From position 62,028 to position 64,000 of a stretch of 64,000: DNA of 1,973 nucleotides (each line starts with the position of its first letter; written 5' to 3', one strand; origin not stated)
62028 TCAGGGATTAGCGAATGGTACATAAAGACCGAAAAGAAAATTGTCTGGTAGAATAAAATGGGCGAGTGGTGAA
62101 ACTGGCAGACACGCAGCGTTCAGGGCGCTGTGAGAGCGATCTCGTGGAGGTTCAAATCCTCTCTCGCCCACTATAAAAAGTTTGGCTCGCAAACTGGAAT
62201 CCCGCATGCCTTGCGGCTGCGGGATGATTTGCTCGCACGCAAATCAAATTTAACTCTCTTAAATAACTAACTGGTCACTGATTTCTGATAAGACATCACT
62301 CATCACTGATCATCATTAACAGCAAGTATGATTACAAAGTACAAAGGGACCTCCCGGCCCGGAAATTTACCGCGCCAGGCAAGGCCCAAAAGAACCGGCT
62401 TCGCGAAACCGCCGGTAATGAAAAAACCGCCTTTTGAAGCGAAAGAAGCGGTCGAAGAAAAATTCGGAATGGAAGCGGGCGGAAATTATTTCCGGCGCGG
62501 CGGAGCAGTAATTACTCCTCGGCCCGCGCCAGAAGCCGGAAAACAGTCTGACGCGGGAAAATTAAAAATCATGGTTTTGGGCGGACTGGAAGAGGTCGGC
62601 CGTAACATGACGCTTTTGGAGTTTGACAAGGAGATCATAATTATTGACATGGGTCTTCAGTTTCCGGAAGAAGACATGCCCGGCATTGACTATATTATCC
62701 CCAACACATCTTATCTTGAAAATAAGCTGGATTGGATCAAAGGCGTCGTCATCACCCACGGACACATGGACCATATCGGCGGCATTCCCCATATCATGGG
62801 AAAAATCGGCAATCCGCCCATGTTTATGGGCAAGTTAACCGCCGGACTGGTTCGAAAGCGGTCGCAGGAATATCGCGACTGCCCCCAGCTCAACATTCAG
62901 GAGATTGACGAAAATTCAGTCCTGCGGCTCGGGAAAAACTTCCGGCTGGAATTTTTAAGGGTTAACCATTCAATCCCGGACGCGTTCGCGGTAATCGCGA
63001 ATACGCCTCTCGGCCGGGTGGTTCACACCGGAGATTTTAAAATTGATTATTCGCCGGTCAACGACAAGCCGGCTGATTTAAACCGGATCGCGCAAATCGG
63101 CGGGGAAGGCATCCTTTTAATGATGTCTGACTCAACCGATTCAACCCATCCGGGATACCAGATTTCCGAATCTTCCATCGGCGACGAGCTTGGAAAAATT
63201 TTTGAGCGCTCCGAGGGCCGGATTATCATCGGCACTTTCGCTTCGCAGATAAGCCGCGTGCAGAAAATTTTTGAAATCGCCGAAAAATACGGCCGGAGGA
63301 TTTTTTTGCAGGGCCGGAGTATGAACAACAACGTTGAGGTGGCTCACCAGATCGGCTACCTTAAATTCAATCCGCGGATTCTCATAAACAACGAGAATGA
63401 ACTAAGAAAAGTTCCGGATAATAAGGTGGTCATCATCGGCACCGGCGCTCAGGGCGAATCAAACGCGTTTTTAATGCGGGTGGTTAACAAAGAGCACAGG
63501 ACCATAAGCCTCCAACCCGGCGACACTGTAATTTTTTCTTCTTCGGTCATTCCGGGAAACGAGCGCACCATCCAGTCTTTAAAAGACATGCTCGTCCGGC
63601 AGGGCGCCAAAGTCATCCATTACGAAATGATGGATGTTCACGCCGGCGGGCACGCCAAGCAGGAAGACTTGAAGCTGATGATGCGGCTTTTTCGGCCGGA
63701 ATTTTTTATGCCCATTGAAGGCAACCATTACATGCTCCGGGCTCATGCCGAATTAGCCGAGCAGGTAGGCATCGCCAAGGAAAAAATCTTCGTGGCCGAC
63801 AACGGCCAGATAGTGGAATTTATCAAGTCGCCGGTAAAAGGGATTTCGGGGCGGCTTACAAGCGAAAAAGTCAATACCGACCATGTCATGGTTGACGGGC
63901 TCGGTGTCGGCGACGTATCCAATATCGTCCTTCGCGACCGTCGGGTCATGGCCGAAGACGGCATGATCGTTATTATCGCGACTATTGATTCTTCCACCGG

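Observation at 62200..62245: Dispersed ~46-nt double-hairpin repeat with compensatory base changes (3 copies: 16853-16897, 30904-30949, 62200-62245)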

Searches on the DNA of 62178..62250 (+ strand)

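Call 77: search_dna_similar(query=window:62178-62250:+, collection=plasmids, mode=distant, max_evalue=0.01, max_rows=5)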
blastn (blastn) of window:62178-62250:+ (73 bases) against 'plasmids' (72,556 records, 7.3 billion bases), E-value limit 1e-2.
No match.

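Call 78: search_dna_similar(query=window:62178-62250:+, collection=phages, mode=distant, max_evalue=0.01, max_rows=5)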
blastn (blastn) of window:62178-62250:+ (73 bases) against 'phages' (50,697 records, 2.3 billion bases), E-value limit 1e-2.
No match.

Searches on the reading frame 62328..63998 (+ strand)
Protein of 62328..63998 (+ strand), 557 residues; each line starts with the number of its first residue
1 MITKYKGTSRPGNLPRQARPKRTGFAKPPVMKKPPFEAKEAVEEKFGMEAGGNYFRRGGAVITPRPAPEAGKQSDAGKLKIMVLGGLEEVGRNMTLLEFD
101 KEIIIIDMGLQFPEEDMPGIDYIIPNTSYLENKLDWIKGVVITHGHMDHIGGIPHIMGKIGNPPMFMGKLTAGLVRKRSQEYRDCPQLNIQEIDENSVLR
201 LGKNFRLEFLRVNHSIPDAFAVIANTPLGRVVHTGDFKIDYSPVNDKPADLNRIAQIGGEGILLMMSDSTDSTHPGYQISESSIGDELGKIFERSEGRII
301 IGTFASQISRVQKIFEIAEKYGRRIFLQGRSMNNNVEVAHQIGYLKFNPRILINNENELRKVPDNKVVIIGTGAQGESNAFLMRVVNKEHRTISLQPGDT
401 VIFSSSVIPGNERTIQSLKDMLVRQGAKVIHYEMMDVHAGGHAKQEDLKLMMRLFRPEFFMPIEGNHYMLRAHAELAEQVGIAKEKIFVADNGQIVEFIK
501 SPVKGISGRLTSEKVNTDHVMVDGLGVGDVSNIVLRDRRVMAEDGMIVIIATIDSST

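Call 33: find_homologous_proteins(query=window:62328-63998:+, max_evalue=1e-50)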
Query window:62328-63998:+ (557 aa): 7999 proteins with E <= 1e-50 among 8000 candidates; the best 120 are listed.
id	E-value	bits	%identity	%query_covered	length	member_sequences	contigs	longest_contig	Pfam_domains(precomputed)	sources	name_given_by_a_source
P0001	0.0e+0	1249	100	100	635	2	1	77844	PF17770.8,PF12706.14,PF22505.2,PF00753.34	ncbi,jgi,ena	ncbi:MAG: ribonuclease J [Patescibacteria group bacterium]|jgi:ribonuclease J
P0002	0.0e+0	1136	91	100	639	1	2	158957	PF17770.8,PF12706.14,PF22505.2,PF23023.2,PF07521.18,PF00753.34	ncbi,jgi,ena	ncbi:MAG: ribonuclease J [Patescibacteria group bacterium]|jgi:ribonuclease J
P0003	1.7e-296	1002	81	100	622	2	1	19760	PF17770.8,PF12706.14,PF22505.2,PF00753.34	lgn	-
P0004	4.5e-271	918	81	89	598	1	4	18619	PF17770.8,PF12706.14,PF22505.2,PF07521.18,PF00753.34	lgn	-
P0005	8.4e-269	911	79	90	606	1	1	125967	PF17770.8,PF12706.14,PF22505.2,PF07521.18,PF00753.34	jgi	-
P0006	1.0e-267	907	79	89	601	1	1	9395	PF17770.8,PF12706.14,PF22505.2,PF07521.18,PF00753.34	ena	-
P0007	2.0e-266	903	73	100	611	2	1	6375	PF17770.8,PF12706.14,PF22505.2,PF07521.18,PF00753.34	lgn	-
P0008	7.2e-266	901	81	86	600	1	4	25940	PF17770.8,PF12706.14,PF22505.2,PF07521.18,PF00753.34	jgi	-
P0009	3.0e-265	899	80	88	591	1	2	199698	PF17770.8,PF12706.14,PF22505.2,PF23023.2,PF07521.18,PF00753.34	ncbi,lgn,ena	-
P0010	9.5e-265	897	73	100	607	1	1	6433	PF17770.8,PF12706.14,PF22505.2,PF07521.18,PF00753.34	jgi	jgi:ribonuclease J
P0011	1.7e-264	896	72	100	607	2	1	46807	PF17770.8,PF12706.14,PF22505.2,PF00753.34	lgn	-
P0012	3.4e-264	895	72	100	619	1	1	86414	PF17770.8,PF12706.14,PF22505.2,PF07521.18,PF00753.34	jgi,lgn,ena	-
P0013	6.8e-264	894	81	86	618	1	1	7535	PF17770.8,PF12706.14,PF22505.2,PF00753.34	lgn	-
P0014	7.2e-264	894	82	86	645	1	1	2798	PF17770.8,PF12706.14,PF22505.2,PF23023.2,PF07521.18,PF00753.34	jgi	jgi:ribonuclease J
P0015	7.4e-264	894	71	100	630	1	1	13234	PF17770.8,PF12706.14,PF22505.2,PF07521.18,PF00753.34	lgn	-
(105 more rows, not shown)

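Call 34: find_encoding_contigs(protein=P0002, flank=10000, max_places=3)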
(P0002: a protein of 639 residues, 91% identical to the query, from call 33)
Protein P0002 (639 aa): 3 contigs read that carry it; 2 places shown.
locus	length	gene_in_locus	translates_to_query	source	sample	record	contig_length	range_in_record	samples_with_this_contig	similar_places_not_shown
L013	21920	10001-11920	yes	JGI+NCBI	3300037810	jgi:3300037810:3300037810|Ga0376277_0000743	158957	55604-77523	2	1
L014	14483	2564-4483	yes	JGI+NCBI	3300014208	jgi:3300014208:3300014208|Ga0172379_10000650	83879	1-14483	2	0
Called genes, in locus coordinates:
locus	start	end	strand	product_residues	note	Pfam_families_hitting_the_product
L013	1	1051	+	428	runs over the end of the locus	PF02844:GARS_N, PF01071:GARS_A, PF02786:CPSase_L_D2 (weak), PF02222:ATP-grasp (weak), PF02843:GARS_C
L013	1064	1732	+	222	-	PF00702:Hydrolase, PF13419:HAD_2, PF13242:Hydrolase_like (weak)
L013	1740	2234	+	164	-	PF00731:AIRC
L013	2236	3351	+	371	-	PF00586:AIRS (weak), PF02769:AIRS_C (faint)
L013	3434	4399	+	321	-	PF01259:SAICAR_synt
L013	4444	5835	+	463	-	PF00206:Lyase_1, PF08328:ASL_C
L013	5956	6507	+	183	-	PF05198:IF3_N, PF00707:IF3_C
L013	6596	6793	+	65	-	PF01632:Ribosomal_L35p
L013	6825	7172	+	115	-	PF00453:Ribosomal_L20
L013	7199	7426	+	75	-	PF03840:SecG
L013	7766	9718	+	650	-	PF00496:SBP_bac_5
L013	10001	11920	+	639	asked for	PF00753:Lactamase_B, PF23023:Anti-Pycsar_Apyc1 (faint), PF12706:Lactamase_B_2, PF22505:RNase_J_b_CASP, PF07521:RMMBL (weak), PF17770:RNase_J_C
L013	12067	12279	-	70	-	-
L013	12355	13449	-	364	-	PF00814:TsaD, PF22521:HypF_C_2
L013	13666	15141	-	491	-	PF08323:Glyco_transf_5, PF13439:Glyco_transf_4 (faint), PF00534:Glycos_transf_1, PF13692:Glyco_trans_1_4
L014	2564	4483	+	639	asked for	PF00753:Lactamase_B, PF23023:Anti-Pycsar_Apyc1 (faint), PF12706:Lactamase_B_2, PF22505:RNase_J_b_CASP, PF07521:RMMBL (weak), PF17770:RNase_J_C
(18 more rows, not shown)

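Call 35: find_encoding_contigs(protein=P0003, flank=10000, max_places=3)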
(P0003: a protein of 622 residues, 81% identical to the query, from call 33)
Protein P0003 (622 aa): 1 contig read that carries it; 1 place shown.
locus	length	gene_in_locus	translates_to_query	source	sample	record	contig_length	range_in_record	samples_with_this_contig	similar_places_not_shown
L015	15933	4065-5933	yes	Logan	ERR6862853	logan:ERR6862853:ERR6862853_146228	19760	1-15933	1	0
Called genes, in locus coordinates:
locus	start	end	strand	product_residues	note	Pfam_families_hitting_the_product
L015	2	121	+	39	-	?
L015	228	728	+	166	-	PF05198:IF3_N, PF00707:IF3_C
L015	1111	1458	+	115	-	PF00453:Ribosomal_L20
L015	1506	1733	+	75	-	PF03840:SecG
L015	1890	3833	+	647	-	PF00496:SBP_bac_5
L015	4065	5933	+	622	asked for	PF00753:Lactamase_B, PF12706:Lactamase_B_2, PF22505:RNase_J_b_CASP, PF17770:RNase_J_C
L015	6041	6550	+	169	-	PF01936:NYN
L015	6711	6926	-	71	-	-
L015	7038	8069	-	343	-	PF00814:TsaD, PF22521:HypF_C_2 (weak)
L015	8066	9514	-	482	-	PF08323:Glyco_transf_5, PF00534:Glycos_transf_1, PF13692:Glyco_trans_1_4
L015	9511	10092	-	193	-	PF13489:Methyltransf_23, PF08241:Methyltransf_11 (weak), PF08242:Methyltransf_12 (weak), PF13649:Methyltransf_25 (weak)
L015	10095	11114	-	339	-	PF01636:APH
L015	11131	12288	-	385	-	PF03065:Glyco_hydro_57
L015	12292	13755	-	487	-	PF08323:Glyco_transf_5, PF13579:Glyco_trans_4_4 (weak), PF13439:Glyco_transf_4 (weak), PF00534:Glycos_transf_1, PF13692:Glyco_trans_1_4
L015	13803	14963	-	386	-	PF01855:POR_N, PF17147:PFOR_II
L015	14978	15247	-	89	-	PF12797:Fer4_2 (weak), PF00037:Fer4 (weak), PF12837:Fer4_6 (weak), PF13237:Fer4_10 (weak), PF14697:Fer4_21 (weak), PF12838:Fer4_7, PF13187:Fer4_9 (weak), PF00037:Fer4, +7 more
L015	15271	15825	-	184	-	PF01558:POR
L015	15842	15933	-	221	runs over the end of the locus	PF13462:Thioredoxin_4, PF01323:DSBA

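Call 36: find_encoding_contigs(protein=P0001, flank=10000, max_places=3)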
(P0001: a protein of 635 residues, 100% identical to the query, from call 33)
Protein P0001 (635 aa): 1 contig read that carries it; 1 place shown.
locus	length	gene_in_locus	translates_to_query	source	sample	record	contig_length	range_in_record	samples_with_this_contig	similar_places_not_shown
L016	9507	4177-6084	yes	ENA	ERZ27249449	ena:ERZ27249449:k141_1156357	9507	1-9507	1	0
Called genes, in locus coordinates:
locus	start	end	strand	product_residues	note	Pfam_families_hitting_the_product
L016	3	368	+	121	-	?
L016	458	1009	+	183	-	PF05198:IF3_N, PF00707:IF3_C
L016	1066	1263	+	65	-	PF01632:Ribosomal_L35p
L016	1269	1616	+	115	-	PF00453:Ribosomal_L20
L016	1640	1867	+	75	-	PF03840:SecG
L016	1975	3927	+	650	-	PF00496:SBP_bac_5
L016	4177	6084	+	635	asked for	PF00753:Lactamase_B, PF12706:Lactamase_B_2, PF22505:RNase_J_b_CASP, PF17770:RNase_J_C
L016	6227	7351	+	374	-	PF13173:AAA_14, PF13635:DUF4143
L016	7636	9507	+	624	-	?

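Call 59: find_encoding_contigs(protein=P0004, flank=10000, max_places=1)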
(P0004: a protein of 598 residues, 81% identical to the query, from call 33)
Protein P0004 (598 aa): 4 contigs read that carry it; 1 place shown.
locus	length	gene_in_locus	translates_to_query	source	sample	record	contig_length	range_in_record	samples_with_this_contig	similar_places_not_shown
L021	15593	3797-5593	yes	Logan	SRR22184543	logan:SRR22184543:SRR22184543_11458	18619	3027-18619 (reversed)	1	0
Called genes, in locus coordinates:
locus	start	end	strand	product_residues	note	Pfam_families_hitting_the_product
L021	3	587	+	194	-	?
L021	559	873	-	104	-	-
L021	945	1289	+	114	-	PF00453:Ribosomal_L20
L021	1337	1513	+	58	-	PF03840:SecG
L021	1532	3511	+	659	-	PF00496:SBP_bac_5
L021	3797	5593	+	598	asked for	PF00753:Lactamase_B, PF12706:Lactamase_B_2, PF22505:RNase_J_b_CASP, PF07521:RMMBL (weak), PF17770:RNase_J_C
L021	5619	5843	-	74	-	-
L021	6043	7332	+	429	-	PF01476:LysM, PF23473:LysM3_LYK4_5 (faint), PF01476:LysM, PF01551:Peptidase_M23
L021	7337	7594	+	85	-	-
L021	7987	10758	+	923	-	PF02739:5_3_exonuc_N, PF01367:5_3_exonuc, PF01612:DNA_pol_A_exo1, PF22619:DNA_polI_exo1, PF00476:DNA_pol_A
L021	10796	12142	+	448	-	PF08245:Mur_ligase_M, PF02875:Mur_ligase_C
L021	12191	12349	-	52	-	PF21344:Zn_ribbon_LysW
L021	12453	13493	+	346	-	PF21694:DNA_pol3_delta_C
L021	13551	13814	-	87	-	PF01649:Ribosomal_S20p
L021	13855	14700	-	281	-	PF01790:LGT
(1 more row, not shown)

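Call 60: find_encoding_contigs(protein=P0005, flank=10000, max_places=1)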
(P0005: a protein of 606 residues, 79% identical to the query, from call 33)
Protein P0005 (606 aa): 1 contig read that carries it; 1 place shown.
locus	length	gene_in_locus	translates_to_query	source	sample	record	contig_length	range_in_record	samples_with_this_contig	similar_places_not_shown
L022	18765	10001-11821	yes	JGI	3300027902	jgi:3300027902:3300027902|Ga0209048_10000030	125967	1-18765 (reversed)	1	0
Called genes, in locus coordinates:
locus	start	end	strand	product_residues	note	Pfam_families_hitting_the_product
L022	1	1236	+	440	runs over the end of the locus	PF08529:NusA_N, PF13184:KH_NusA_1st, PF26594:KH_NusA_2nd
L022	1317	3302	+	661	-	PF03030:H_PPase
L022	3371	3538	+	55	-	-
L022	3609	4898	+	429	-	PF05697:Trigger_N, PF00254:FKBP_C, PF05698:Trigger_C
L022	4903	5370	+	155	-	PF01668:SmpB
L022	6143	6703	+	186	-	PF05198:IF3_N, PF00707:IF3_C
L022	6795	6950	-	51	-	-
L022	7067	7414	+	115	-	PF00453:Ribosomal_L20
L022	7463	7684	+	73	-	PF03840:SecG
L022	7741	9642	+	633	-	PF00496:SBP_bac_5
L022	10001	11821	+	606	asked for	PF00753:Lactamase_B, PF12706:Lactamase_B_2, PF22505:RNase_J_b_CASP, PF07521:RMMBL (weak), PF17770:RNase_J_C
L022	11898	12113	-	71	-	-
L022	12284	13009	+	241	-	PF00849:PseudoU_synth_2 (faint), PF01509:TruB_N, PF16198:TruB_C_2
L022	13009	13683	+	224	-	PF00535:Glycos_transf_2, PF13641:Glyco_tranf_2_3 (weak)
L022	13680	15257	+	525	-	-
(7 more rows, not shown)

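Call 61: find_encoding_contigs(protein=P0009, flank=10000, max_places=1)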
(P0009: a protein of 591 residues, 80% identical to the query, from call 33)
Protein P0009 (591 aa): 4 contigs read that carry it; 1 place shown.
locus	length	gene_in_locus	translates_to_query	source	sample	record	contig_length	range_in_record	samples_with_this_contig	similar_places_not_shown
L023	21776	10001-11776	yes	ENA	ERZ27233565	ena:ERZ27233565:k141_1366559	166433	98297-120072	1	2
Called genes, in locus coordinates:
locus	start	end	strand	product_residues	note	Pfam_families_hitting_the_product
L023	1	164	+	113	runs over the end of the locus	-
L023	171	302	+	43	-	-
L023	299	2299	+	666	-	PF03030:H_PPase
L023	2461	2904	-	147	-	-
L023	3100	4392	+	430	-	PF05697:Trigger_N, PF00254:FKBP_C, PF05698:Trigger_C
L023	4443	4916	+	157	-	PF01668:SmpB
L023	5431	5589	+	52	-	-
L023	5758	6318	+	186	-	PF05198:IF3_N, PF00707:IF3_C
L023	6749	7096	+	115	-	PF00453:Ribosomal_L20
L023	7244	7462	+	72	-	PF03840:SecG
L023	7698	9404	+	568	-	PF00496:SBP_bac_5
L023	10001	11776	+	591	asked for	PF00753:Lactamase_B, PF23023:Anti-Pycsar_Apyc1 (faint), PF12706:Lactamase_B_2, PF22505:RNase_J_b_CASP, PF07521:RMMBL (weak), PF17770:RNase_J_C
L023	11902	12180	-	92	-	-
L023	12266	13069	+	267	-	PF01509:TruB_N, PF16198:TruB_C_2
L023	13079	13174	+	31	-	-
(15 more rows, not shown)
